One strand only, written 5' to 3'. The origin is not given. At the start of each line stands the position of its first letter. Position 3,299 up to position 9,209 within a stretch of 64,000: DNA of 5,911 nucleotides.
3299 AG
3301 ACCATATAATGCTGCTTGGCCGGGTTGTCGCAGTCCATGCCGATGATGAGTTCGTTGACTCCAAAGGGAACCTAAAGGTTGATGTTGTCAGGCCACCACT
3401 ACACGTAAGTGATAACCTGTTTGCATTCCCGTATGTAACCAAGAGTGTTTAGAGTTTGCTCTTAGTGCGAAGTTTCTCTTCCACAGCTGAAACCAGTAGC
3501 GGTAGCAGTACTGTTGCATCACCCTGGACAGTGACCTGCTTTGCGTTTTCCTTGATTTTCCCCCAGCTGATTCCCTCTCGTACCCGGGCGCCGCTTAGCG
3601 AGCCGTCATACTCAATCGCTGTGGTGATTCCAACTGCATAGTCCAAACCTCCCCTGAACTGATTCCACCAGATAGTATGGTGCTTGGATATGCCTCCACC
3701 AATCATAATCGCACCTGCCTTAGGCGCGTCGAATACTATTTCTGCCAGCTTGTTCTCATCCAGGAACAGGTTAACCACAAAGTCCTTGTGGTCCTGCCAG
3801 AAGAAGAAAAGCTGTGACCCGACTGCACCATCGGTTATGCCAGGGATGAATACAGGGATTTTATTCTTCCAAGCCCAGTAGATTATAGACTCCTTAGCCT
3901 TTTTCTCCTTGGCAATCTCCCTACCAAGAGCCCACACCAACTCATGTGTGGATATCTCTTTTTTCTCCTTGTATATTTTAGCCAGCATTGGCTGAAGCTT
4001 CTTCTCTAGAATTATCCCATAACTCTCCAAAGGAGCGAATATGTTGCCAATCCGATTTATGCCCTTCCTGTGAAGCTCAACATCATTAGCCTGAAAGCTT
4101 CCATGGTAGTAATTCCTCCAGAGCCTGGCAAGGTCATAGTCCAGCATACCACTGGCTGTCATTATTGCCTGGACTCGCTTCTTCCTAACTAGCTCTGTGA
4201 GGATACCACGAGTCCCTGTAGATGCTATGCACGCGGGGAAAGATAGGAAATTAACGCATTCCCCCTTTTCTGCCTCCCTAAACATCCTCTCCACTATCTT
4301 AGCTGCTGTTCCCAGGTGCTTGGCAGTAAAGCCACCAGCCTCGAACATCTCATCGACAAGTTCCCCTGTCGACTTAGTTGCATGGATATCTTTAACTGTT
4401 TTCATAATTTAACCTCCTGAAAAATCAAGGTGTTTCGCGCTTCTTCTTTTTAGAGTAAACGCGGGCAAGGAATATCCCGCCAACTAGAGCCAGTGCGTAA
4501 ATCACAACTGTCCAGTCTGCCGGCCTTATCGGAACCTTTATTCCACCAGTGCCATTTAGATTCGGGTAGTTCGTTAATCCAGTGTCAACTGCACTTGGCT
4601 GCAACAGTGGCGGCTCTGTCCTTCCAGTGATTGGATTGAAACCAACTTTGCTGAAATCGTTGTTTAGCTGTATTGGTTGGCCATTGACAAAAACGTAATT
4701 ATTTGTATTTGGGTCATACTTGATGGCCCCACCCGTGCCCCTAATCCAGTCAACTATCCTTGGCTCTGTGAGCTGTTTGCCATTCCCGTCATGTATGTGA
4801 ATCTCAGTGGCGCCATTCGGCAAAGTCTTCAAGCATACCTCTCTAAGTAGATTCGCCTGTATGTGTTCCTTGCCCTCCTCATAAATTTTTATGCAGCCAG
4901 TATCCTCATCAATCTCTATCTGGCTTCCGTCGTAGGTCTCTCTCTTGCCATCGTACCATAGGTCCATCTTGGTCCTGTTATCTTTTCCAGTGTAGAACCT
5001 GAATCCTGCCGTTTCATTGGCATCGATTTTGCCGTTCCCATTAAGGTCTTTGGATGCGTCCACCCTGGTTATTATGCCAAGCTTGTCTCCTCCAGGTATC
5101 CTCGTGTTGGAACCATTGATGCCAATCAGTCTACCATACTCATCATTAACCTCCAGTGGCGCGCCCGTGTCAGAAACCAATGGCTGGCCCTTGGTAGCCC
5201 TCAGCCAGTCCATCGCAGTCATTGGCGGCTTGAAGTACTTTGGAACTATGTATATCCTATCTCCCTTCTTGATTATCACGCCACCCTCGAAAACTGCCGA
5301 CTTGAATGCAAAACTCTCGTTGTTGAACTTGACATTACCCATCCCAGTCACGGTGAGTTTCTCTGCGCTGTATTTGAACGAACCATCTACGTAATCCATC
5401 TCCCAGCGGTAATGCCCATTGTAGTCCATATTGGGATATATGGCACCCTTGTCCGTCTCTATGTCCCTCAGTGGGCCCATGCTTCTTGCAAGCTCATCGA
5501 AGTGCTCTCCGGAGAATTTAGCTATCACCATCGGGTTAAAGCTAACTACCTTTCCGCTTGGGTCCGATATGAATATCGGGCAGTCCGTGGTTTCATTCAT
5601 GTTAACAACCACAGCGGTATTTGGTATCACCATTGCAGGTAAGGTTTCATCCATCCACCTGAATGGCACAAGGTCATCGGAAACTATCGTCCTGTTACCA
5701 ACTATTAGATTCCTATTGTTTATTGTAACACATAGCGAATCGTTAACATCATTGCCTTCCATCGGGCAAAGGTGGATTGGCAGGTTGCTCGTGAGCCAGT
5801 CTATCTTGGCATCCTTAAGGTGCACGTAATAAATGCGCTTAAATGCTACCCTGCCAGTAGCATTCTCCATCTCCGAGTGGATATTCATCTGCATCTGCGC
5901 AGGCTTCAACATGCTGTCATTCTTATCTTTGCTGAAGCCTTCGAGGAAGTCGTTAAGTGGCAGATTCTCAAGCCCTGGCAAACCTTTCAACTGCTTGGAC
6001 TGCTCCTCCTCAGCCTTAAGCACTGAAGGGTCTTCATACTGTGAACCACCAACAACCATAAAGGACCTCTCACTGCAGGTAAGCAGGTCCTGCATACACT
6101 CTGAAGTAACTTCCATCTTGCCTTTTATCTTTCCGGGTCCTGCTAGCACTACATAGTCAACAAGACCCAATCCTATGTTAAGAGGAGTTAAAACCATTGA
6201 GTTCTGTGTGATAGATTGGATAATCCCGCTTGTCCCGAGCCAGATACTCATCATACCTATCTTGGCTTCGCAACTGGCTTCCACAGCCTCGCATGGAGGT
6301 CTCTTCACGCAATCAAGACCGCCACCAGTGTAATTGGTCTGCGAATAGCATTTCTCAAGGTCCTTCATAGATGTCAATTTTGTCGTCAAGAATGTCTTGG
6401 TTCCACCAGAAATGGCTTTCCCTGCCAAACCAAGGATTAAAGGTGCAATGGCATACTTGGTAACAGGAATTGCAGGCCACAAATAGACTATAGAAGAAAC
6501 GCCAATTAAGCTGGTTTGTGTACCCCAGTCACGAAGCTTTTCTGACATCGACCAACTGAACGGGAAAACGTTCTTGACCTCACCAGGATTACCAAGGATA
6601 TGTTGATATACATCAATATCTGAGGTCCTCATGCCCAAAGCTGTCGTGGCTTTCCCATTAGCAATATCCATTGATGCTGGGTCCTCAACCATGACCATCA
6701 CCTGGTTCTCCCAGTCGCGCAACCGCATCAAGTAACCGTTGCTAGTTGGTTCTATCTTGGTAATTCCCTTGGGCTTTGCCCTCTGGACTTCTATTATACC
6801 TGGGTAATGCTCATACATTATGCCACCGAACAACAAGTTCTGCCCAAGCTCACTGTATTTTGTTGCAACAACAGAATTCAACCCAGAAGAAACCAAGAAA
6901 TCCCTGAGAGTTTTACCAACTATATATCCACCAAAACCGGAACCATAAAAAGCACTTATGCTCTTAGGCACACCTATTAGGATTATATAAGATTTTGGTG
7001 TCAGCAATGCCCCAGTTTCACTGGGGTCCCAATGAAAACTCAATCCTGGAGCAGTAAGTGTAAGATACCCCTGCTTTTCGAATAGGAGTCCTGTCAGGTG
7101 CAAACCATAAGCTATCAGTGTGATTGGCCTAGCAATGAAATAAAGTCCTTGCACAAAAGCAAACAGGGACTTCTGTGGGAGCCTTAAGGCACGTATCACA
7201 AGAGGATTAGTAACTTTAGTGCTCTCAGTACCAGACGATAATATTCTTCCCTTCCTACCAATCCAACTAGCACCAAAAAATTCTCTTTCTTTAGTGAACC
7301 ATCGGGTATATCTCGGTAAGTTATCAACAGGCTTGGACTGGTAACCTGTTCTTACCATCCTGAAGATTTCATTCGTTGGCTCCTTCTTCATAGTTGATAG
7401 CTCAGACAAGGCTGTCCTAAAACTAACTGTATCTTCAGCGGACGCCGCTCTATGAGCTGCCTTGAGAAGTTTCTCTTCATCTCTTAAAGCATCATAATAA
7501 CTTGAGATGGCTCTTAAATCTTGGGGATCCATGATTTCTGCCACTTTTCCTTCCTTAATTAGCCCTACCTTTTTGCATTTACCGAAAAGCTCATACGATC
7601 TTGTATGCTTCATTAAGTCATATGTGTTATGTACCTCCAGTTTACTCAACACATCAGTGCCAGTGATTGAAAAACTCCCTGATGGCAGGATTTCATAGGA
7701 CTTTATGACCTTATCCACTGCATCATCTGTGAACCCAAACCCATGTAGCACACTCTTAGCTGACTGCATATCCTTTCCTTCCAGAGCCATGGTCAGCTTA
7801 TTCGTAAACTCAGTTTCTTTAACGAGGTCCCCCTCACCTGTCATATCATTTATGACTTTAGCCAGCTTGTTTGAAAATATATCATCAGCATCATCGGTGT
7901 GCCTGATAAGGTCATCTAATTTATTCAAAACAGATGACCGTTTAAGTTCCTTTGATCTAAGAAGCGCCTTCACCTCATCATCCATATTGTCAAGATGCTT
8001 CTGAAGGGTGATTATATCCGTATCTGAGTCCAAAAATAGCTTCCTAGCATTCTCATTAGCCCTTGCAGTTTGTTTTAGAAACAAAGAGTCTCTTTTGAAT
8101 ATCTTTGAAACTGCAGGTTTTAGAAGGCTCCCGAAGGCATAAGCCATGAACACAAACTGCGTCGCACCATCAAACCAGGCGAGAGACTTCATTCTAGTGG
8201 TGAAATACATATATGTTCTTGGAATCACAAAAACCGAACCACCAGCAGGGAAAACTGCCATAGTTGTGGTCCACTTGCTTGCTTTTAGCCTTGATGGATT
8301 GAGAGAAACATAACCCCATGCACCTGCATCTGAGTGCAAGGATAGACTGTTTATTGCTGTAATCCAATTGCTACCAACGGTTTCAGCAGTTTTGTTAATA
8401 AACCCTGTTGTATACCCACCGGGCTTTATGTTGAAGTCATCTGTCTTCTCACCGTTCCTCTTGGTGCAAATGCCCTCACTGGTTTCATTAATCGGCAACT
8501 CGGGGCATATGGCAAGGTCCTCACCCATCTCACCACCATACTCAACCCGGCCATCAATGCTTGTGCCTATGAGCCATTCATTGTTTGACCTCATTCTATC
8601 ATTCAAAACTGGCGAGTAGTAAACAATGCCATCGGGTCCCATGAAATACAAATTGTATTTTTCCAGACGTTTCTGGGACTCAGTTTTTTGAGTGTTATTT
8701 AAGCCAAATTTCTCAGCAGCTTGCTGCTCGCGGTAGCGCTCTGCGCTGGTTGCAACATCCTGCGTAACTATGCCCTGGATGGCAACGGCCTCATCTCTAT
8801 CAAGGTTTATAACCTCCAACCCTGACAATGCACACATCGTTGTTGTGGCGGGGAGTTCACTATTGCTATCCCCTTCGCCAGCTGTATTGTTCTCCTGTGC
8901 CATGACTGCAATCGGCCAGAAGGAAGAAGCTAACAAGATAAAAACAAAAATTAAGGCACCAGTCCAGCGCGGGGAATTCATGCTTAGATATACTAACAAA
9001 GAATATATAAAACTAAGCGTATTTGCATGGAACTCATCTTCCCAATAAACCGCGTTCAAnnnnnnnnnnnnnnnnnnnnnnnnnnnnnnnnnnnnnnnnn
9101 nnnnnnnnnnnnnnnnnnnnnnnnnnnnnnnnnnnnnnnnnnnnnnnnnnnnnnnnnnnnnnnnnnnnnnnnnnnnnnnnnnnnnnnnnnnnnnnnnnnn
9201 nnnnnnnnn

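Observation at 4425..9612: Candidate exosortase/archaeosortase-like protein next to a 1518-aa secreted protein with a tripartite C-terminus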

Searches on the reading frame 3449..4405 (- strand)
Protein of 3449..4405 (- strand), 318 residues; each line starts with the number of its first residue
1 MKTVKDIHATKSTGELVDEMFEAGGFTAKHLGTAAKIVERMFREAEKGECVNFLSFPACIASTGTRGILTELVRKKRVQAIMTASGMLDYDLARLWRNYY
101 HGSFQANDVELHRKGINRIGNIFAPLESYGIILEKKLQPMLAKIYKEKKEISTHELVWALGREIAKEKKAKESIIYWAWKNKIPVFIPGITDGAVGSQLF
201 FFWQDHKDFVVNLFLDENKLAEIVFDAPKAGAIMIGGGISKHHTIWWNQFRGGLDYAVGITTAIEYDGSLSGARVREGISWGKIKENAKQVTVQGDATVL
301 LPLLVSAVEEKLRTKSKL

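Call 6: search_protein_families(library=pfam, proteins=[window:3449-4405:-], max_evalue=1)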
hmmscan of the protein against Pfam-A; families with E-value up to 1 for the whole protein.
window:3449-4405:- (318 aa): 2 families
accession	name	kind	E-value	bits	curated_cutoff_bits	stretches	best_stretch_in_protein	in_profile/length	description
PF01916.23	DS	-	1.2e-100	337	27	1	15-307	1-287/288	Deoxyhypusine synthase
PF23255.1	DUF7070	-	0.23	11.7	27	1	141-163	24-46/49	Domain of unknown function (DUF7070)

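Call 7: search_protein_families(library=ncbifam, proteins=[window:3449-4405:-], max_evalue=1)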
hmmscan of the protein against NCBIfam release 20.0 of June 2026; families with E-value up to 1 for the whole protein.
window:3449-4405:- (318 aa): 8 families
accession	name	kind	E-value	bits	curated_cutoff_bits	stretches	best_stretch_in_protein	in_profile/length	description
NF002294.1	PRK01221.1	equivalog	8.4e-123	409.6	350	1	5-307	2-299/300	deoxyhypusine synthase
TIGR00321.1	dhys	equivalog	1.5e-81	274.1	304.25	1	7-308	7-299/301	deoxyhypusine synthase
NF003052.1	PRK03971.1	equivalog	6.7e-79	265.6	380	1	8-308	26-332/334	deoxyhypusine synthase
NF002630.0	PRK02301.1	equivalog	1.9e-60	204.8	364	1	6-313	18-316/318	deoxyhypusine synthase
NF002006.0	PRK00805.1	equivalog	1.9e-52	178.2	434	1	3-316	10-326/338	deoxyhypusine synthase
NF002699.1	PRK02492.1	equivalog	2.2e-39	135.3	500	1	3-315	7-326/338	1,9-bis(guanidino)-5-aza-nonane synthase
NF001980.1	PRK00770.1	equivalog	3.3e-33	115.2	450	1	6-312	5-324/350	homospermidine biosynthesis protein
TIGR01806.1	CM_mono2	equivalog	0.15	12.3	74.15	1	75-119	62-106/114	gamma subclass chorismate mutase AroQ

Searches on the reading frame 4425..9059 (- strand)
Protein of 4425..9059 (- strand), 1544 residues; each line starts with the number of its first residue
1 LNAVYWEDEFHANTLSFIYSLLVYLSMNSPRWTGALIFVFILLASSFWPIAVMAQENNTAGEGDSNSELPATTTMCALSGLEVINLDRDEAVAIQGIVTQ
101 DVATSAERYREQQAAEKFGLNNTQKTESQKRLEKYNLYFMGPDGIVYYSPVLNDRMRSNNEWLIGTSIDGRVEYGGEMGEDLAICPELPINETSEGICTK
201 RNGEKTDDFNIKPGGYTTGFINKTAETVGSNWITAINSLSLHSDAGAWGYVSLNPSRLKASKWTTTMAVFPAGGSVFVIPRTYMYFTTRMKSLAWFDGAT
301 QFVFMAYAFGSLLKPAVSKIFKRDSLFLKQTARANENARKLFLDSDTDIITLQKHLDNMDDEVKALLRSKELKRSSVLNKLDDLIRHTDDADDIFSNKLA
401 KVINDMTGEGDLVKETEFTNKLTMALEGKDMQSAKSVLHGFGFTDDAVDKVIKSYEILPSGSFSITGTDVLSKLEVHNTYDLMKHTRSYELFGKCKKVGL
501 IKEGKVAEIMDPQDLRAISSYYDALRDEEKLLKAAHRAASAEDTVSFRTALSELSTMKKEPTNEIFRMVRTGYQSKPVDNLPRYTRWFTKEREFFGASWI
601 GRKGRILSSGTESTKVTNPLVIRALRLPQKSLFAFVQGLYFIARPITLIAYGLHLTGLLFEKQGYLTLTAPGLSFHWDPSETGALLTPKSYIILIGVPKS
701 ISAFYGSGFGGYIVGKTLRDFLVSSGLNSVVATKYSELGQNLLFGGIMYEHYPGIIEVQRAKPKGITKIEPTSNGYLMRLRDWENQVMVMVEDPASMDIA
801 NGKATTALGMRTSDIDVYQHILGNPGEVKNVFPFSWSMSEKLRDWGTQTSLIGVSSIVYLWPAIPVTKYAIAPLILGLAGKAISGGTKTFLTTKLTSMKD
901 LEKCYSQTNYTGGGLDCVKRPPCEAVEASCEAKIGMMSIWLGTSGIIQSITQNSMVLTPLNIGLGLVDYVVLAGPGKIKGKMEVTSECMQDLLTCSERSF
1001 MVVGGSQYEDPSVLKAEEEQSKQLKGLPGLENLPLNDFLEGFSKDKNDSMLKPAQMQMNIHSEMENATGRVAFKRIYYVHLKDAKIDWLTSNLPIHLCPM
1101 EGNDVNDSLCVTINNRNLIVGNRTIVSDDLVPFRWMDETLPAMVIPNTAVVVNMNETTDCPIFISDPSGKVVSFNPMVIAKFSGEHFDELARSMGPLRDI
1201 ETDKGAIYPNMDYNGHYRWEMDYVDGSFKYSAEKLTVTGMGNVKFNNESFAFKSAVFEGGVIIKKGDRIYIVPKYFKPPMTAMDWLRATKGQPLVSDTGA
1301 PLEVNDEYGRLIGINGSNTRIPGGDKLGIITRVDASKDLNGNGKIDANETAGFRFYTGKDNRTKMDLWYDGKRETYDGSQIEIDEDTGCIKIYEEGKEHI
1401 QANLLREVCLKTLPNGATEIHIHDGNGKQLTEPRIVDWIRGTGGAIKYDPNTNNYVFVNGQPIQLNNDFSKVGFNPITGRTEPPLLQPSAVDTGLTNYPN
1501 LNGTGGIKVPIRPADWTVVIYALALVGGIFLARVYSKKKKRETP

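Call 6: search_protein_families(library=pfam, proteins=[window:4425-9059:-], max_evalue=1)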
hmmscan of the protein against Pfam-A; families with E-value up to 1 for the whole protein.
window:4425-9059:- (1544 aa): 0 families

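Call 7: search_protein_families(library=ncbifam, proteins=[window:4425-9059:-], max_evalue=1)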
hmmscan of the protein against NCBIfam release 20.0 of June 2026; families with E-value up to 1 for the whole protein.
window:4425-9059:- (1544 aa): 0 families

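Call 18: find_homologous_proteins(query=window:4425-8981:-, max_evalue=0.001)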
Query window:4425-8981:- (1518 aa): 10 proteins with E <= 0.001 among 8000 candidates.
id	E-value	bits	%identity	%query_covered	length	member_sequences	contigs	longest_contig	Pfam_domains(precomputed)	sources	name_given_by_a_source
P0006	0.0e+0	3508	100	100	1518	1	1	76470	-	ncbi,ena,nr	ncbi:MAG: hypothetical protein J7L23_03220 [Candidatus Diapherotrites archaeon]|nr:hypothetical prot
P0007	0.0e+0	1731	51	99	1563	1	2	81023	-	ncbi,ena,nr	ncbi:hypothetical protein K8R43_03995 [archaeon]|nr:hypothetical protein [archaeon]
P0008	0.0e+0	1661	50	99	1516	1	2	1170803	-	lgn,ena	-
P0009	0.0e+0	1234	41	97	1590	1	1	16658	-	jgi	-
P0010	0.0e+0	1048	38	99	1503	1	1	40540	-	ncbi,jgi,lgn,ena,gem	-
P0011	2.1e-283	962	37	96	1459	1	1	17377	-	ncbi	-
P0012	6.8e-266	904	36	98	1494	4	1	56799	-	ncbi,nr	ncbi:MAG: hypothetical protein J7K68_03435 [Candidatus Diapherotrites archaeon]|nr:hypothetical prot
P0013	1.2e-265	903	36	99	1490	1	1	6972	-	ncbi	-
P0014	3.1e-265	901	41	61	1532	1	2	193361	-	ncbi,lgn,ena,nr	ncbi:MAG: hypothetical protein KAW41_04530 [Candidatus Diapherotrites archaeon]|nr:hypothetical prot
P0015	1.7e-261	889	41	59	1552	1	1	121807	-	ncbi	ncbi:hypothetical protein ACFLQ2_00865 [archaeon]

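Call 22: find_encoding_contigs(protein=P0008, flank=10000, max_places=2)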
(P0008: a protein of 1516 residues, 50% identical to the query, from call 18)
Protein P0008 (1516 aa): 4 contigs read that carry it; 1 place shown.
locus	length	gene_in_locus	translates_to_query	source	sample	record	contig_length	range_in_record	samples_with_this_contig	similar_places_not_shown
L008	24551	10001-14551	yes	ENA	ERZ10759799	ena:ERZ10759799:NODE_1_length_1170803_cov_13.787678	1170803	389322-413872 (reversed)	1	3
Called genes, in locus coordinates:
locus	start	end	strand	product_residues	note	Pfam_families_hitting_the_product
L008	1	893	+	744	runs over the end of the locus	-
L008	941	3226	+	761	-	PF00437:T2SSE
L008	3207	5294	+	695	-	-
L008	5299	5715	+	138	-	-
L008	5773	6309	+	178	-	-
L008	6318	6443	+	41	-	-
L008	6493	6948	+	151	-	-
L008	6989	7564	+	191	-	-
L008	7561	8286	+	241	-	-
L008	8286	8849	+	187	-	-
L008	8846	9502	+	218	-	-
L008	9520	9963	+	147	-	-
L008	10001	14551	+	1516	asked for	-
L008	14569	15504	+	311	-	PF01916:DS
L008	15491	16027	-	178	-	PF01613:Flavin_Reduct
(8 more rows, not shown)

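Call 23: find_encoding_contigs(protein=P0014, flank=10000, max_places=2)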
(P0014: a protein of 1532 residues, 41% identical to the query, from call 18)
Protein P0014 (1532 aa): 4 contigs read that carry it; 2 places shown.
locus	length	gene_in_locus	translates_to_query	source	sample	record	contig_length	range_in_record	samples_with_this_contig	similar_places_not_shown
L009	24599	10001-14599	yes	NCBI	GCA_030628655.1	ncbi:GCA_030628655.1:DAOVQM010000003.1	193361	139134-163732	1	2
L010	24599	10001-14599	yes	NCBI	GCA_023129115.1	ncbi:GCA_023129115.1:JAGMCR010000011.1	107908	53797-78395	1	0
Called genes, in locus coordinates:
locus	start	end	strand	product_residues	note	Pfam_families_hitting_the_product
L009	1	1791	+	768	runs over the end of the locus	PF00437:T2SSE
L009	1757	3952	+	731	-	-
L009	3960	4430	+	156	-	-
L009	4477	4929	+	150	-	-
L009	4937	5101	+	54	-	-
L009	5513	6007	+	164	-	PF13274:SocA_Panacea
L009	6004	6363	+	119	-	-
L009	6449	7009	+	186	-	-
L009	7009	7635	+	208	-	-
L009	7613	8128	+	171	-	-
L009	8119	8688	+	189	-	-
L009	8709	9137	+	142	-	-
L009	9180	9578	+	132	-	PF01850:PIN, PF13470:PIN_3 (weak)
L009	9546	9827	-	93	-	-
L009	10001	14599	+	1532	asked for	-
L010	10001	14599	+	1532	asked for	-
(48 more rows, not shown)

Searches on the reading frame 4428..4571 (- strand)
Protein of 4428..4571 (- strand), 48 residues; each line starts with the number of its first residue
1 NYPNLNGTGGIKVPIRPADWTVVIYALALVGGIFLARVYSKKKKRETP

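Call 19: search_protein_families(library=ncbifam, proteins=[window:4428-4571:-], max_evalue=10)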
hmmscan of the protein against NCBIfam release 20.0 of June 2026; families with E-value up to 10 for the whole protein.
seq(48 aa): 0 families
